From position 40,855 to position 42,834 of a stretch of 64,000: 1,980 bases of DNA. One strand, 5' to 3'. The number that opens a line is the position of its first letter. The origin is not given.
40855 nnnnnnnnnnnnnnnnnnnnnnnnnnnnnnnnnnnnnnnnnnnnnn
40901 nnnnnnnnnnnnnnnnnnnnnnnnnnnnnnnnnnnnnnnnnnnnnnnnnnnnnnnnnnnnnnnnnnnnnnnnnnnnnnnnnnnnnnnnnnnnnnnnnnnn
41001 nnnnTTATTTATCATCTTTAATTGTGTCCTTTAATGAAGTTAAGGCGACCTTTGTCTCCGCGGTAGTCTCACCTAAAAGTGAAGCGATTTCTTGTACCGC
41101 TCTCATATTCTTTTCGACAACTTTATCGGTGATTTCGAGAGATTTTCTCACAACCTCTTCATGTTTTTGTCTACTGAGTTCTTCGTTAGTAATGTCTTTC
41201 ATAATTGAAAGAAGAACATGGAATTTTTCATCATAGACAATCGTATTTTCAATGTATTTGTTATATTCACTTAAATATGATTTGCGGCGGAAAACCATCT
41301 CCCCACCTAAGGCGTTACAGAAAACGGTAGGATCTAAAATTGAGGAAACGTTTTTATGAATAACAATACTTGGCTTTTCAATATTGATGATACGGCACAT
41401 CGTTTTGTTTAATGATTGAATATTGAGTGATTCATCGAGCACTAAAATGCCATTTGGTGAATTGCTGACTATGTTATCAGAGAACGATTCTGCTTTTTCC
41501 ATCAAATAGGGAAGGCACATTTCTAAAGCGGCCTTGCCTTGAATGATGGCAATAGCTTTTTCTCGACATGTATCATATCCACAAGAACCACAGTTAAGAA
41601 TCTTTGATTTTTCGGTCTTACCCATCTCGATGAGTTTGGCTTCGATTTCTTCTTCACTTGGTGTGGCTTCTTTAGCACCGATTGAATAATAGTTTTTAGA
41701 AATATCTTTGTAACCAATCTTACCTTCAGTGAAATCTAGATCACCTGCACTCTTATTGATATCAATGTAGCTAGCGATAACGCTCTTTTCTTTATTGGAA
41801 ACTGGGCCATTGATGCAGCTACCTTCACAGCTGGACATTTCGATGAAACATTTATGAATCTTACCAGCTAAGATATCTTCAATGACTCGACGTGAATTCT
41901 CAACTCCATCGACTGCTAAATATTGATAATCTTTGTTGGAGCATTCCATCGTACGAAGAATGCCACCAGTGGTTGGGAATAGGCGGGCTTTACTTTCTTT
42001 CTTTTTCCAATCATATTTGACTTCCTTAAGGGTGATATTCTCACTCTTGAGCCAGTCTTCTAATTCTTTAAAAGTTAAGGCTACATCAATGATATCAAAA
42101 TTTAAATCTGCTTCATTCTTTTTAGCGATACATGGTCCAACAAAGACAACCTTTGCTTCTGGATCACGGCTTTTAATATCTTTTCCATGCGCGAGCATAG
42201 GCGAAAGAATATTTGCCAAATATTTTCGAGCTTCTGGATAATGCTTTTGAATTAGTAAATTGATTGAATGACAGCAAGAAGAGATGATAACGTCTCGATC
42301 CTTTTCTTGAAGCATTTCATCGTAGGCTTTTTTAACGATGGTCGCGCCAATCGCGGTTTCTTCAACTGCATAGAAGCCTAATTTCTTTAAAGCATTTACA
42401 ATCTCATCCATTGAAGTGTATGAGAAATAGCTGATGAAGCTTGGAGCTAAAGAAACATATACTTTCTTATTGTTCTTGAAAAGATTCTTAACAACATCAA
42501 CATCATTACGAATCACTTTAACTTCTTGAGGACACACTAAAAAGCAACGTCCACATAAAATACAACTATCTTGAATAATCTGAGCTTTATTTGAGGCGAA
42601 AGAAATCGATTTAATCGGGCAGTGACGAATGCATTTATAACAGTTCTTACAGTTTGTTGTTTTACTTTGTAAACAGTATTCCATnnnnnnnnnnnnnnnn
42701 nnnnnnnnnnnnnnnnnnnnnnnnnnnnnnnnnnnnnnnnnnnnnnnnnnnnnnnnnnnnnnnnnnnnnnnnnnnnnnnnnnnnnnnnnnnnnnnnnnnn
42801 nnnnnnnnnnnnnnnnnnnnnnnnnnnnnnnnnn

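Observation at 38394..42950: Sensory [FeFe] hydrogenase (HydS-PAS) / PP2C phosphatase / catalytic HydA cluster headed by a thioredoxin-like [2Fe-2S] ferredoxin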

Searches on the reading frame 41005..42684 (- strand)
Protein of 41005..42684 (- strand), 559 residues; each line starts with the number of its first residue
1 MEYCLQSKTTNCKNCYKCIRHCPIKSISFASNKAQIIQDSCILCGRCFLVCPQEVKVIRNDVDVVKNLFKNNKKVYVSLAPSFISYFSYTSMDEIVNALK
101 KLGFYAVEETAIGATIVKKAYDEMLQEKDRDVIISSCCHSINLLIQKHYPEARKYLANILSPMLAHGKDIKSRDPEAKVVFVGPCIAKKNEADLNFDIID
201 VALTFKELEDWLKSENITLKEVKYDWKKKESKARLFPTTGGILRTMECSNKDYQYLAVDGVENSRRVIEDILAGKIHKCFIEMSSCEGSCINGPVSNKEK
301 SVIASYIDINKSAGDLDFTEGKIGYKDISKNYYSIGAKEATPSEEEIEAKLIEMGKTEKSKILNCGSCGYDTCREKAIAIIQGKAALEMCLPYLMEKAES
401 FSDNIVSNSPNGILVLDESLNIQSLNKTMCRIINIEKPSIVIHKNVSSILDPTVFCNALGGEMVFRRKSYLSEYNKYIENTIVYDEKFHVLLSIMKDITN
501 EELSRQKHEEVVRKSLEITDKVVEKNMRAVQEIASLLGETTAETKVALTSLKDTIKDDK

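Call 3: search_protein_families(library=pfam, proteins=[window:41005-42684:-], max_evalue=0.01)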
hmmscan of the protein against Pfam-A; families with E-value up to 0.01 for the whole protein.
window:41005-42684:- (559 aa): 11 families
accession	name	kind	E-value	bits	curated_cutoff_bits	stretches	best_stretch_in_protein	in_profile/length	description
PF02906.19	Fe_hyd_lg_C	-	8.1e-51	173.5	22.1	1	73-294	1-245/245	Iron only hydrogenase large subunit, C-terminal domain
PF04060.18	FeS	-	2e-10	40.6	23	1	363-392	4-33/33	Putative Fe-S cluster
PF13237.11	Fer4_10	-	6.8e-08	32.8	25.5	2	9-52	6-53/53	4Fe-4S dicluster domain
PF14697.11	Fer4_21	-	1.1e-06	29.2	35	1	9-53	5-53/59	4Fe-4S dicluster domain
PF12838.12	Fer4_7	-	7.5e-06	26.8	27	1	11-54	1-51/52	4Fe-4S dicluster domain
PF12837.12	Fer4_6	-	1e-05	25.7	25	1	34-52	2-20/24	4Fe-4S binding domain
PF00037.32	Fer4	-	2.3e-05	24.4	21.1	1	35-54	2-21/24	4Fe-4S binding domain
PF13187.11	Fer4_9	-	4.3e-05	23.9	27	1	11-54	1-50/52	4Fe-4S dicluster domain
PF25160.1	LdpA_Fe-S-bd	-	9e-05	22.6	27.6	1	15-54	5-41/49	LdpA Fe-S cluster-binding domain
PF00989.32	PAS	-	0.001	19.5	22.6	1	403-446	4-46/113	PAS fold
PF12797.12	Fer4_2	-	0.0013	19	24.5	1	36-52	5-21/22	4Fe-4S binding domain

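Call 4: search_protein_families(library=ncbifam, proteins=[window:41005-42684:-], max_evalue=0.01)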
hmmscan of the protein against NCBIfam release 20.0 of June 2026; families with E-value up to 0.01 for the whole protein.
window:41005-42684:- (559 aa): 40 families (the best 25 are shown)
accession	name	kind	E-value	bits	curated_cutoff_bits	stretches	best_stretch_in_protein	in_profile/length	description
TIGR04105.1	FeFe_hydrog_B1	subfamily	3.2e-65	220.6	450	2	18-298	166-460/462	monomeric [FeFe] hydrogenase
TIGR02512.1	FeFe_hydrog_A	subfamily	3.9e-27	95.1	405.95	2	7-244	4-287/375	[FeFe] hydrogenase, group A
NF040763.1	FeFe_hydrog_A6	exception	1e-25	90.2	765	2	33-243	182-424/571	NADH-dependent [FeFe] hydrogenase, group A6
NF040762.1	Hydr_FeFe_Clost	exception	6.6e-15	54.7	900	2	31-223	179-398/572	ferredoxin hydrogenase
NF005506.0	PRK07118.1-5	equivalog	2.6e-10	40.2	388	1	10-65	216-273/279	Fe-S cluster domain-containing protein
TIGR01944.1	rnfB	subfamily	4.5e-10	39.4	68.7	2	10-67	113-171/190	RnfABCDGE type electron transport complex subunit B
NF005505.0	PRK07118.1-4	equivalog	1.4e-08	34.5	378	1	9-55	215-261/265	Fe-S cluster domain-containing protein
NF041836.1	rnfB_Methano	equivalog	5.1e-08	32.7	445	1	9-55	215-261/265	Rnf electron transport complex subunit RnfB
NF006446.0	PRK08764.1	equivalog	7e-08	32.5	220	1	364-393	20-49/139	Rnf electron transport complex subunit RnfB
NF058577.1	FdxA_fam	equivalog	9.5e-08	32.1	65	1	10-54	7-51/52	4Fe-4S ferredoxin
NF003475.0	PRK05113.1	equivalog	1.2e-07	31.8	203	1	10-59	113-163/190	electron transport complex subunit RsxB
NF043069.1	T4HPD_activ_SAM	equivalog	4.9e-07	29.4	425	1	8-74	49-115/299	trans-4-hydroxy-L-proline dehydratase activase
NF005415.0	PRK06991.1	equivalog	1e-06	28.6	281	1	364-392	19-47/284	electron transport complex subunit RsxB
TIGR04041.1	activase_YjjW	hypoth_equivalog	2.2e-06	27.3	250.2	1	3-63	33-94/276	YjjW family glycine radical enzyme activase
TIGR02700.1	flavo_MJ0208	hypoth_equivalog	2.8e-06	26.8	251.35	1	9-58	147-196/234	dihydromethanopterin reductase (acceptor)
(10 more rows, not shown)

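Call 8: find_homologous_proteins(query=window:41005-42684:-)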
Query window:41005-42684:- (559 aa): 8000 proteins with E <= 0.001 among 8000 candidates; the best 120 are listed.
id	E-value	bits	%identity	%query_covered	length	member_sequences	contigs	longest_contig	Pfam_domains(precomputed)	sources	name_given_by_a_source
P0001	0.0e+0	1199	96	100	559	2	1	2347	PF02906.20,PF04060.19,PF13237.12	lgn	-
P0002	0.0e+0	1184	95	100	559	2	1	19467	PF14697.12,PF02906.20,PF04060.19,PF12837.13,PF00037.33,PF12838.13,PF13237.12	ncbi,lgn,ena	-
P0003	0.0e+0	1141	91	100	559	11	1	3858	PF14697.12,PF02906.20,PF04060.19,PF12837.13,PF00037.33,PF12838.13,PF13237.12,PF13187.12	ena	-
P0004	0.0e+0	1129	90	100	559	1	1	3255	PF14697.12,PF02906.20,PF04060.19,PF12837.13,PF00037.33,PF12838.13,PF13237.12,PF13187.12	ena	-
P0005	0.0e+0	1128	90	100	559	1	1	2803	PF14697.12,PF02906.20,PF04060.19,PF12837.13,PF00037.33,PF12838.13,PF13237.12,PF13187.12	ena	-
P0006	0.0e+0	1127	90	100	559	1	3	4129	PF14697.12,PF02906.20,PF04060.19,PF12837.13,PF00037.33,PF12838.13,PF13237.12,PF13187.12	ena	-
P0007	0.0e+0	1127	89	100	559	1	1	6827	PF14697.12,PF02906.20,PF04060.19,PF12837.13,PF00037.33,PF12838.13,PF13237.12,PF13187.12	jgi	-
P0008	0.0e+0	1125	89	100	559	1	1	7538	PF14697.12,PF02906.20,PF04060.19,PF12837.13,PF00037.33,PF12838.13,PF13237.12,PF13187.12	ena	-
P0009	0.0e+0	1125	89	100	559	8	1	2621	PF14697.12,PF02906.20,PF04060.19,PF12838.13,PF13237.12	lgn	-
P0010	0.0e+0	1121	89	100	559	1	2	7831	PF14697.12,PF02906.20,PF04060.19,PF00037.33,PF13237.12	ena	-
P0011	0.0e+0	1121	89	100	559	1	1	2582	PF14697.12,PF02906.20,PF04060.19,PF12837.13,PF00037.33,PF12838.13,PF13237.12,PF13187.12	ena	-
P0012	0.0e+0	1119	90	99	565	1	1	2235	PF14697.12,PF02906.20,PF04060.19,PF12838.13,PF13237.12,PF13187.12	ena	-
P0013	0.0e+0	1118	89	100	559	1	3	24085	PF14697.12,PF02906.20,PF04060.19,PF12837.13,PF00037.33,PF12838.13,PF13237.12,PF13187.12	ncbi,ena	-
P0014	0.0e+0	1116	89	100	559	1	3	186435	PF14697.12,PF02906.20,PF04060.19,PF12837.13,PF00037.33,PF12838.13,PF13237.12,PF13187.12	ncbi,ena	-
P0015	0.0e+0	1115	89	100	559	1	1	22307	PF14697.12,PF02906.20,PF04060.19,PF12837.13,PF00037.33,PF12838.13,PF13237.12,PF13187.12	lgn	-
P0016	0.0e+0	1114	89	100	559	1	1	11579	PF14697.12,PF02906.20,PF04060.19,PF12837.13,PF00037.33,PF12838.13,PF13237.12,PF13187.12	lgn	-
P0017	0.0e+0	1111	87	100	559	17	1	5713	PF02906.20,PF04060.19,PF12838.13,PF00989.32,PF13237.12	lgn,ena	-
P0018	0.0e+0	1107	87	100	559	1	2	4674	PF02906.20,PF04060.19,PF12838.13,PF00989.32,PF13237.12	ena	-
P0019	0.0e+0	1097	88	100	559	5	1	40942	PF14697.12,PF02906.20,PF04060.19,PF00037.33,PF12838.13,PF13237.12,PF13187.12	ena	-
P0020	0.0e+0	1030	80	100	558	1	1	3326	PF14697.12,PF02906.20,PF04060.19,PF12837.13,PF00037.33,PF12838.13,PF13237.12,PF13187.12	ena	-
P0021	0.0e+0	1026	80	100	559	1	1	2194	PF14697.12,PF02906.20,PF04060.19,PF12837.13,PF12838.13,PF13237.12,PF13187.12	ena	-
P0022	0.0e+0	1026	80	100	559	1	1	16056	PF14697.12,PF02906.20,PF04060.19,PF12837.13,PF12838.13,PF13237.12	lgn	-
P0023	0.0e+0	1023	79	100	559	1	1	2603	PF14697.12,PF02906.20,PF04060.19,PF12837.13,PF12838.13,PF13237.12,PF13187.12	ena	-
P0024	0.0e+0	1022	79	100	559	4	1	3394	PF14697.12,PF02906.20,PF04060.19,PF12837.13,PF13237.12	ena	-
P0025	0.0e+0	1021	79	100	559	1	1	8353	PF14697.12,PF02906.20,PF04060.19,PF12837.13,PF12838.13,PF13237.12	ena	-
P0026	0.0e+0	1019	79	100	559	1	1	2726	PF14697.12,PF02906.20,PF04060.19,PF12837.13,PF00037.33,PF12838.13,PF13237.12,PF13187.12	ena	-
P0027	0.0e+0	1018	90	91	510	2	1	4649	PF02906.20,PF04060.19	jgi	jgi:uncharacterized Fe-S cluster-containing protein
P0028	0.0e+0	1016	79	100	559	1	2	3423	PF14697.12,PF02906.20,PF04060.19,PF12838.13,PF13237.12,PF13187.12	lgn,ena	-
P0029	0.0e+0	1016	79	100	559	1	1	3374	PF14697.12,PF02906.20,PF04060.19,PF12837.13,PF12838.13,PF13237.12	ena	-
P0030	0.0e+0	1015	79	100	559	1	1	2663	PF14697.12,PF02906.20,PF04060.19,PF12837.13,PF00037.33,PF12838.13,PF13237.12,PF13187.12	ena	-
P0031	0.0e+0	1013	79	100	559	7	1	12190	PF14697.12,PF02906.20,PF04060.19,PF12837.13,PF00037.33,PF12838.13,PF00989.32,PF13237.12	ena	-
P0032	0.0e+0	1010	78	100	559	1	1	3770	PF14697.12,PF02906.20,PF04060.19,PF12838.13,PF13237.12,PF13187.12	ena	-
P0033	7.6e-298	1006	79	100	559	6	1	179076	PF14697.12,PF02906.20,PF04060.19,PF00037.33,PF12838.13,PF13237.12,PF13187.12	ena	-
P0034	1.4e-297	1006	78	100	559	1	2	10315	PF14697.12,PF02906.20,PF04060.19,PF12837.13,PF12838.13,PF13237.12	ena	-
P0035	2.1e-297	1005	78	100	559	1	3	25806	PF14697.12,PF02906.20,PF04060.19,PF12837.13,PF12838.13,PF13237.12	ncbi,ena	-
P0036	4.1e-297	1004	78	100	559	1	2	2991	PF14697.12,PF02906.20,PF04060.19,PF12837.13,PF12838.13,PF13237.12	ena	-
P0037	2.4e-296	1002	77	100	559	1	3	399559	PF14697.12,PF02906.20,PF04060.19,PF12837.13,PF13237.12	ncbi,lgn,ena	-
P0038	5.6e-296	1000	78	100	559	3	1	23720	PF02906.20,PF04060.19,PF12838.13,PF00989.32,PF13237.12,PF13187.12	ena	-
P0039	4.8e-295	997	90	88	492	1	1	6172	PF14697.12,PF02906.20,PF04060.19,PF00037.33,PF12838.13,PF13237.12,PF13187.12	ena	-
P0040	9.7e-294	993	77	100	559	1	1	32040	PF14697.12,PF02906.20,PF04060.19,PF12837.13,PF13237.12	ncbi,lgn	-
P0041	8.9e-293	990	76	100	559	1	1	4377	PF14697.12,PF02906.20,PF04060.19,PF12837.13,PF00037.33,PF12838.13,PF00989.32,PF13237.12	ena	-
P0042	1.3e-292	989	77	100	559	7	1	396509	PF02906.20,PF04060.19,PF13237.12,PF13187.12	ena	-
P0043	1.1e-291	986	76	100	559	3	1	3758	PF14697.12,PF02906.20,PF04060.19,PF12837.13,PF00037.33,PF12838.13,PF13237.12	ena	-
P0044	2.7e-290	982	75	100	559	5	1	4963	PF14697.12,PF02906.20,PF04060.19,PF12837.13,PF13237.12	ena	-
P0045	9.8e-288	973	76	100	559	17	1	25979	PF14697.12,PF02906.20,PF04060.19,PF12837.13,PF00037.33,PF12838.13,PF00989.32,PF13237.12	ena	-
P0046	3.0e-285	965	76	100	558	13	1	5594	PF14697.12,PF02906.20,PF04060.19,PF12837.13,PF12838.13,PF13237.12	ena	-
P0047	8.5e-285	963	75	100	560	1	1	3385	PF14697.12,PF02906.20,PF04060.19,PF12838.13,PF13237.12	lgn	-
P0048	7.8e-273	924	89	84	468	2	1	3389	PF02906.20,PF04060.19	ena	-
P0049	4.1e-248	842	66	100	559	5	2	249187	PF14697.12,PF02906.20,PF04060.19,PF12837.13,PF00037.33,PF13237.12,PF13187.12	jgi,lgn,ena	-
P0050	4.8e-232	789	63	100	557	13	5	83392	PF14697.12,PF02906.20,PF04060.19,PF00037.33,PF12838.13,PF13237.12,PF13187.12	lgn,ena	-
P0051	2.6e-230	784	62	100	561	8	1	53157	PF02906.20,PF04060.19,PF00037.33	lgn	-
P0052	5.4e-229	779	62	100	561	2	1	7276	PF14697.12,PF02906.20,PF04060.19,PF00037.33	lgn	-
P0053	9.4e-229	779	63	100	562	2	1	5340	PF14697.12,PF02906.20,PF04060.19,PF00989.32,PF13187.12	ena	-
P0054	1.8e-228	778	62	100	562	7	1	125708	PF14697.12,PF02906.20,PF04060.19,PF00989.32,PF13237.12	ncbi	ncbi:MAG: [Fe-Fe] hydrogenase large subunit C-terminal domain-containing protein [Bacilli bacterium]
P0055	2.0e-228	777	64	100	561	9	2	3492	PF02906.20,PF04060.19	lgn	-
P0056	3.2e-228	777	63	100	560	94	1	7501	PF14697.12,PF02906.20,PF04060.19,PF00037.33,PF12838.13,PF00989.32,PF13237.12,PF13187.12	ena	-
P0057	1.0e-227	775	63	99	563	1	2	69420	PF14697.12,PF02906.20,PF04060.19,PF12838.13,PF13237.12,PF13187.12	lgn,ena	-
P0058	3.2e-227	773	63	100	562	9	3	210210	PF14697.12,PF02906.20,PF04060.19,PF00989.32,PF13237.12,PF13187.12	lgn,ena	-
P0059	8.5e-227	772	62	100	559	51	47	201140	PF02906.20,PF04060.19,PF12838.13,PF13237.12,PF13187.12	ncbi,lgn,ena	-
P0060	1.2e-226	772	64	100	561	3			PF14697.12,PF02906.20,PF04060.19,PF12837.13,PF12838.13,PF13237.12,PF13187.12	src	-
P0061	1.3e-226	771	62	100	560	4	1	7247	PF14697.12,PF02906.20,PF04060.19,PF12837.13,PF00037.33,PF12838.13,PF13237.12,PF13187.12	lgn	-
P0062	5.8e-226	769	62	100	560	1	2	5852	PF02906.20,PF04060.19,PF00037.33,PF13237.12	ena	-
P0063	6.1e-226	769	62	100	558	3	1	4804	PF14697.12,PF02906.20,PF04060.19,PF00037.33,PF12838.13,PF25160.2,PF13237.12,PF13187.12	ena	-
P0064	2.6e-225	767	63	100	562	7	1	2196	PF14697.12,PF02906.20,PF04060.19,PF00037.33,PF12838.13,PF25160.2,PF13237.12,PF13187.12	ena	-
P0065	3.5e-225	767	62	100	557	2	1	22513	PF14697.12,PF02906.20,PF04060.19,PF12838.13,PF13237.12,PF13187.12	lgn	-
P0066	4.7e-225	766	62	100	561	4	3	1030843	PF14697.12,PF02906.20,PF04060.19,PF13484.12,PF12838.13,PF00989.32,PF13237.12,PF13187.12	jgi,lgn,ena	-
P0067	1.5e-224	765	61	100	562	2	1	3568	PF14697.12,PF02906.20,PF04060.19,PF00989.32,PF13237.12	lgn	-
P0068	2.3e-224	764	62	99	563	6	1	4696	PF14697.12,PF02906.20,PF04060.19,PF12838.13,PF13237.12,PF13187.12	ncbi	-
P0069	3.4e-224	763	63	100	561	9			PF14697.12,PF02906.20,PF04060.19,PF00037.33,PF12838.13,PF00989.32,PF25160.2,PF13237.12,PF13187.12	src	-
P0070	4.3e-224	763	60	100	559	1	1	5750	PF14697.12,PF02906.20,PF04060.19,PF00037.33,PF12838.13,PF00989.32,PF13237.12,PF13187.12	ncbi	-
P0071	4.6e-224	763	61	100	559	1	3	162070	PF02906.20,PF04060.19,PF00037.33,PF12838.13,PF13237.12,PF13187.12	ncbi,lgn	-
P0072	4.9e-224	763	60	100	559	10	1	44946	PF14697.12,PF02906.20,PF04060.19,PF00037.33,PF12838.13,PF00989.32,PF13237.12,PF13187.12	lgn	-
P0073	7.2e-224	762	61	100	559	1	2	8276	PF02906.20,PF04060.19,PF13187.12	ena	-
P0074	7.7e-224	762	61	100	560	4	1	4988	PF02906.20,PF04060.19,PF13237.12,PF13187.12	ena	-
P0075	1.0e-223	762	61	100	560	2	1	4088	PF02906.20,PF04060.19,PF13237.12,PF13187.12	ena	-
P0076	1.2e-223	762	62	100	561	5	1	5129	PF13188.14,PF02906.20,PF04060.19,PF12837.13,PF12838.13,PF00989.32,PF13237.12,PF13187.12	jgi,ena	-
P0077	3.0e-223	760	62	100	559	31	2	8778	PF02906.20,PF04060.19,PF12838.13,PF13237.12,PF13187.12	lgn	-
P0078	5.3e-223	760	61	100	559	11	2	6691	PF02906.20,PF04060.19,PF13237.12,PF13187.12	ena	-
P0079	6.6e-223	759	61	100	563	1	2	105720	PF14697.12,PF02906.20,PF04060.19,PF00037.33,PF12838.13,PF13237.12,PF13187.12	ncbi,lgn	-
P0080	1.6e-222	758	62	100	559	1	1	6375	PF02906.20,PF04060.19,PF13237.12,PF13187.12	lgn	-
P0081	1.7e-222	758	62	100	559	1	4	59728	PF02906.20,PF04060.19,PF13237.12,PF13187.12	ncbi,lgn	-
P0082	1.7e-222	758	61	100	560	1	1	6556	PF02906.20,PF04060.19,PF00037.33,PF12838.13,PF13237.12,PF13187.12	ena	-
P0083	2.0e-222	758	61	100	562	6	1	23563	PF14697.12,PF02906.20,PF04060.19,PF12838.13,PF13237.12,PF13187.12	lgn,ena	-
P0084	3.7e-222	757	60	100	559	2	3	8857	PF14697.12,PF02906.20,PF04060.19,PF00037.33,PF12838.13,PF13237.12,PF13187.12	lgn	-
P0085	5.3e-222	756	61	99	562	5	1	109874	PF14697.12,PF13188.14,PF02906.20,PF04060.19,PF00037.33,PF12838.13,PF00989.32,PF13237.12,PF13187.12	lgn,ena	-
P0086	5.5e-222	756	60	100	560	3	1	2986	PF02906.20,PF04060.19,PF00037.33,PF13237.12,PF13187.12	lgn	-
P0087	6.1e-222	756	62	100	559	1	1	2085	PF02906.20,PF04060.19,PF13237.12,PF13187.12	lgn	-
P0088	6.4e-222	756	62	100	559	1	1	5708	PF02906.20,PF04060.19,PF13237.12,PF13187.12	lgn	-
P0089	1.0e-221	755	60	100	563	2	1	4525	PF14697.12,PF13426.14,PF02906.20,PF04060.19,PF13237.12,PF13187.12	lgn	-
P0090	1.6e-221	755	60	100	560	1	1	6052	PF02906.20,PF04060.19,PF00037.33,PF00989.32,PF13187.12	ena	-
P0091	1.6e-221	755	60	100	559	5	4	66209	PF02906.20,PF04060.19,PF00037.33,PF12838.13,PF13237.12,PF13187.12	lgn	-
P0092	2.2e-221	754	62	100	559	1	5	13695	PF02906.20,PF04060.19,PF13237.12,PF13187.12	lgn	-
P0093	3.0e-221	754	61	100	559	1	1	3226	PF02906.20,PF04060.19,PF13237.12,PF13187.12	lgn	-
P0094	3.9e-221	753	61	100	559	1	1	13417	PF02906.20,PF04060.19,PF13237.12,PF13187.12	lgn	-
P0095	6.5e-221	753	61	100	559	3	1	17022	PF14697.12,PF02906.20,PF04060.19,PF00037.33,PF12838.13,PF13237.12,PF13187.12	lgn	-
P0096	1.4e-220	752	60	100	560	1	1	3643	PF02906.20,PF04060.19,PF00037.33,PF00989.32,PF13187.12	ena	-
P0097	2.2e-220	751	61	100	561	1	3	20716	PF14697.12,PF13426.14,PF02906.20,PF04060.19,PF12837.13,PF12838.13,PF13237.12,PF13187.12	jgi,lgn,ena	-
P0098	3.3e-220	750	61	100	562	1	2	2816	PF12860.14,PF02906.20,PF04060.19,PF13237.12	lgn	-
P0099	5.0e-220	750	61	100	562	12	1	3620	PF14697.12,PF02906.20,PF04060.19,PF00037.33,PF12838.13,PF13237.12,PF13187.12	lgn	-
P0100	6.0e-219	746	59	100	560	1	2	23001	PF02906.20,PF04060.19,PF00037.33,PF13237.12,PF13187.12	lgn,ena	-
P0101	1.8e-218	745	59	100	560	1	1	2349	PF02906.20,PF04060.19,PF00037.33,PF13237.12,PF13187.12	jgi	-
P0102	2.2e-218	744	59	100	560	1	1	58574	PF02906.20,PF04060.19,PF00037.33,PF13237.12,PF13187.12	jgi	-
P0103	2.5e-218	744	59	100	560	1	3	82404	PF02906.20,PF04060.19,PF00037.33,PF13237.12,PF13187.12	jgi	-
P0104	6.4e-218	743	61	100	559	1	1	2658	PF02906.20,PF00037.33,PF13237.12,PF13187.12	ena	-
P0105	7.0e-218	743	60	100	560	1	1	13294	PF02906.20,PF04060.19,PF13237.12,PF13187.12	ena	-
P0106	7.5e-218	743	60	100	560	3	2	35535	PF02906.20,PF04060.19,PF13237.12,PF13187.12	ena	-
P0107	9.1e-218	742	59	100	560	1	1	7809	PF02906.20,PF04060.19,PF00037.33,PF13237.12,PF13187.12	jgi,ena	-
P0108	2.2e-217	741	59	100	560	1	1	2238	PF02906.20,PF04060.19,PF00037.33,PF13237.12,PF13187.12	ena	-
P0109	2.3e-217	741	59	100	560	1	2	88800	PF02906.20,PF04060.19,PF00037.33,PF13237.12,PF13187.12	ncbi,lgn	-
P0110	2.3e-217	741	59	100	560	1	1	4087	PF02906.20,PF04060.19,PF00037.33,PF13237.12,PF13187.12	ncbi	-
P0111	3.6e-217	740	59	100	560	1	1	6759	PF02906.20,PF04060.19,PF00037.33,PF13237.12,PF13187.12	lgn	-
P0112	3.9e-217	740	60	100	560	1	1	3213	PF02906.20,PF04060.19,PF00037.33,PF12838.13,PF13237.12,PF13187.12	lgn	-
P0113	4.3e-217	740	60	99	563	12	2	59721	PF14697.12,PF02906.20,PF04060.19,PF00037.33,PF12838.13,PF13237.12,PF13187.12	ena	-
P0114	5.4e-217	740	59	100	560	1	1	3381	PF02906.20,PF04060.19,PF00037.33,PF13237.12,PF13187.12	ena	-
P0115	9.9e-217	739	59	100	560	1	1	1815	PF02906.20,PF04060.19,PF00037.33,PF13237.12,PF13187.12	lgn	-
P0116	1.3e-216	738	59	100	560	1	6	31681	PF02906.20,PF04060.19,PF00037.33,PF13237.12,PF13187.12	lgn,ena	-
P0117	3.3e-216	737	60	99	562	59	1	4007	PF14697.12,PF02906.20,PF04060.19,PF12837.13,PF00037.33,PF12838.13,PF13237.12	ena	-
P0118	5.7e-216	736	60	100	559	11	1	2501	PF14697.12,PF13426.14,PF02906.20,PF04060.19,PF13237.12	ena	-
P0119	7.3e-216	736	59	100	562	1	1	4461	PF14697.12,PF02906.20,PF04060.19,PF00037.33,PF13484.12,PF12838.13,PF13237.12,PF13187.12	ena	-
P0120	1.3e-215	735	59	100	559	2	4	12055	PF02906.20,PF04060.19,PF00037.33,PF12838.13,PF00989.32,PF13237.12,PF13187.12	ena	-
